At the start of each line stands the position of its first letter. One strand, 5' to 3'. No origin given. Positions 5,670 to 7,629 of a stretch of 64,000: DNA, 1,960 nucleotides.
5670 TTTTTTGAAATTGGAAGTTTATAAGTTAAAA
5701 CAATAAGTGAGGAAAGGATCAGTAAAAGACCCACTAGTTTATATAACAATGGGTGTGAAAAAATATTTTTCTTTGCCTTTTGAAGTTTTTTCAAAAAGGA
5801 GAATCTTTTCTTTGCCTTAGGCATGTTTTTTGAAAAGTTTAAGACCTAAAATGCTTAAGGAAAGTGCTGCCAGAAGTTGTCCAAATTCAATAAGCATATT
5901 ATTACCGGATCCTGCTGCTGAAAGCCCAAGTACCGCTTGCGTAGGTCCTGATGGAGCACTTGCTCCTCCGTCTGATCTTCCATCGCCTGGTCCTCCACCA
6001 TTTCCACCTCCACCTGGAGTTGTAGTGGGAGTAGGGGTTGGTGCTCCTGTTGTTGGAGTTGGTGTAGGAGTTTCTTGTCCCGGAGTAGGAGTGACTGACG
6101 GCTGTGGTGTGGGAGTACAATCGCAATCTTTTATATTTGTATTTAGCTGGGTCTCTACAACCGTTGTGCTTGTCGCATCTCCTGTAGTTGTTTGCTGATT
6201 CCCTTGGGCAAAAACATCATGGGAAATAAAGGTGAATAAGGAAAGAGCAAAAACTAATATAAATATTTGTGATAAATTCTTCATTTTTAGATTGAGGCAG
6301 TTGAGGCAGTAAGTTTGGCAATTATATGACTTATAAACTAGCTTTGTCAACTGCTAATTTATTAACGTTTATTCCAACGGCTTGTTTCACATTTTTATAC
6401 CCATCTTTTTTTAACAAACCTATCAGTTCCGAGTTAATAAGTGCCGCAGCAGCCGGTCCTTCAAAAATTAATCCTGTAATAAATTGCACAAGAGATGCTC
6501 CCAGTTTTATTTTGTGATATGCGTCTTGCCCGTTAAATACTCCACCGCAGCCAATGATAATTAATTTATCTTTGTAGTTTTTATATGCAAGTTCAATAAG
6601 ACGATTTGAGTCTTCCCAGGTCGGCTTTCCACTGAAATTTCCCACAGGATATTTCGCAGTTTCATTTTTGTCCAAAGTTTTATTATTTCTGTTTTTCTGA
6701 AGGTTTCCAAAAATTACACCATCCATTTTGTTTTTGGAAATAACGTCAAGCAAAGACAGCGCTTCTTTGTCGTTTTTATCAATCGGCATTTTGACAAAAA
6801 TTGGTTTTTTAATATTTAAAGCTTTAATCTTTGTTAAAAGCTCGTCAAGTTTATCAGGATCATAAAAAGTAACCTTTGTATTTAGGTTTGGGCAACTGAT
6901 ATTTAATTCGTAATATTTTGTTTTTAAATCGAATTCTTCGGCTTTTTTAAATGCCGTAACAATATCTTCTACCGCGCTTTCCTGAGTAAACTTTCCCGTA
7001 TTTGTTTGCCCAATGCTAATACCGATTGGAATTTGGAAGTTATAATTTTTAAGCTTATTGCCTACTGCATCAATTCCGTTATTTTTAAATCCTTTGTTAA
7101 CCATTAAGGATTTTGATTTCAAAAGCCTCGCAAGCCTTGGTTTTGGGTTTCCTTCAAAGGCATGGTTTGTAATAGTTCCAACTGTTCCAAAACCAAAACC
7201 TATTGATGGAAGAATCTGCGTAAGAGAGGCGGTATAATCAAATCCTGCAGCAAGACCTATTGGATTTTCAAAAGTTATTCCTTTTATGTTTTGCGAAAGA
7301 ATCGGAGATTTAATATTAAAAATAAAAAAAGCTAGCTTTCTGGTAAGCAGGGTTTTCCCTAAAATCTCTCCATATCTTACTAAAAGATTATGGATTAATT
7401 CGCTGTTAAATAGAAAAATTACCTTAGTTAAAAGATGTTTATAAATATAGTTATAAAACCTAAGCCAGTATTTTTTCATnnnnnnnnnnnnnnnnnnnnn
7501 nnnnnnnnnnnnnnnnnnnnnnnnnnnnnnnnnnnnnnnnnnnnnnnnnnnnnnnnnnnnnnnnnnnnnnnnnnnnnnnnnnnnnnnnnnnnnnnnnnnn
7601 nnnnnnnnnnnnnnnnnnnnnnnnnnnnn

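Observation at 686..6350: Sortase locus with a paralogous family of secreted ANSG-repeat / CSTCVG-motif proteins and a non-canonical sorting signal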

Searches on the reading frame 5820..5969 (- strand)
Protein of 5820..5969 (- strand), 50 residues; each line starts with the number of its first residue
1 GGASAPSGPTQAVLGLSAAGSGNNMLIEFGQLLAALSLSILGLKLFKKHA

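Call 20: find_homologous_proteins(query=A2, max_evalue=0.001)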
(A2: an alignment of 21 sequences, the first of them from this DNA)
Query A2 (21 sequences) (46 aa, profile of the alignment): 4 proteins with E <= 0.001 among 1421 candidates.
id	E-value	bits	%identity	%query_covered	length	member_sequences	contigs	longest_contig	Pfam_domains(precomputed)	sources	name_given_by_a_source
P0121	1.3e-11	62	41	100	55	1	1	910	-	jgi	jgi:hypothetical protein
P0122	6.8e-11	59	35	100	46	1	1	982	-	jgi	jgi:hypothetical protein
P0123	3.0e-9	54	43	87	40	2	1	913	-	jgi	-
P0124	1.7e-5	42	100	13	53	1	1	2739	-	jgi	jgi:hypothetical protein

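Call 65: search_protein_families(library=ncbifam, proteins=[window:5820-5969:-], max_evalue=10)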
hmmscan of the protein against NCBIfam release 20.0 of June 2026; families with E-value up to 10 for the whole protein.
seq(50 aa): 0 families

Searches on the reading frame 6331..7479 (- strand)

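Call 3: search_protein_families(library=pfam, proteins=[window:6331-7479:-], max_evalue=0.1)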
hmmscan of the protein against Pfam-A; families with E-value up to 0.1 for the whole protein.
window:6331-7479:- (382 aa): 1 family
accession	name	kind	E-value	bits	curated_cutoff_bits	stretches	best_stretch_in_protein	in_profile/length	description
PF01180.27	DHO_dh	-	1.3e-55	189.1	27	1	61-354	2-289/291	Dihydroorotate dehydrogenase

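Call 4: search_protein_families(library=ncbifam, proteins=[window:6331-7479:-], max_evalue=0.1)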
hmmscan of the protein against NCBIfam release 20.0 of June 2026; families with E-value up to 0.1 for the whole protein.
window:6331-7479:- (382 aa): 18 families
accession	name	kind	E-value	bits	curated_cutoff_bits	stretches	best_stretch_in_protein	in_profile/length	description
NF003651.0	PRK05286.2-4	equivalog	1.2e-88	297.3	448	1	26-372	22-376/377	quinone-dependent dihydroorotate dehydrogenase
NF003652.0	PRK05286.2-5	equivalog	8.6e-84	281.7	267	1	12-364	2-352/353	quinone-dependent dihydroorotate dehydrogenase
TIGR01036.1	pyrD_sub2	equivalog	3.9e-72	243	200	1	15-370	2-353/356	dihydroorotate dehydrogenase (quinone)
NF003649.0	PRK05286.2-2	equivalog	2.1e-70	237.5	505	1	16-372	5-350/351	quinone-dependent dihydroorotate dehydrogenase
NF003645.0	PRK05286.1-2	equivalog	1.8e-69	234.3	366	1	13-374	5-357/359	quinone-dependent dihydroorotate dehydrogenase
NF003648.0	PRK05286.2-1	equivalog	1.1e-66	225.2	433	1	13-372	4-356/360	quinone-dependent dihydroorotate dehydrogenase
NF003650.0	PRK05286.2-3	equivalog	9.2e-64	215.7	477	1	54-372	66-389/393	quinone-dependent dihydroorotate dehydrogenase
NF003647.0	PRK05286.1-5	equivalog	8.2e-61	205.8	619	1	16-371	4-353/354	quinone-dependent dihydroorotate dehydrogenase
NF003646.0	PRK05286.1-4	equivalog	4.7e-59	199.9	457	1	15-344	4-328/341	quinone-dependent dihydroorotate dehydrogenase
NF003644.0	PRK05286.1-1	equivalog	2.6e-55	187.9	418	1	14-344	3-328/336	quinone-dependent dihydroorotate dehydrogenase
TIGR01037.2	pyrD_sub1_fam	subfamily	3.8e-26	91.9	270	1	61-370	1-298/300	dihydroorotate dehydrogenase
NF041011.1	dihydoor_dh_Arch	equivalog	2.5e-23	82.6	330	1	64-372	2-288/289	dihydroorotate dehydrogenase PyrD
NF002702.0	PRK02506.1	equivalog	4.5e-23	81.9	301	1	62-369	5-307/313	dihydroorotate oxidase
NF005574.0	PRK07259.1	equivalog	6.4e-23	81.1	269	1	61-371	5-302/304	dihydroorotate dehydrogenase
NF006183.0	PRK08318.1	equivalog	3.4e-07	29.4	335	1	188-375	128-323/422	NAD-dependent dihydropyrimidine dehydrogenase subunit PreA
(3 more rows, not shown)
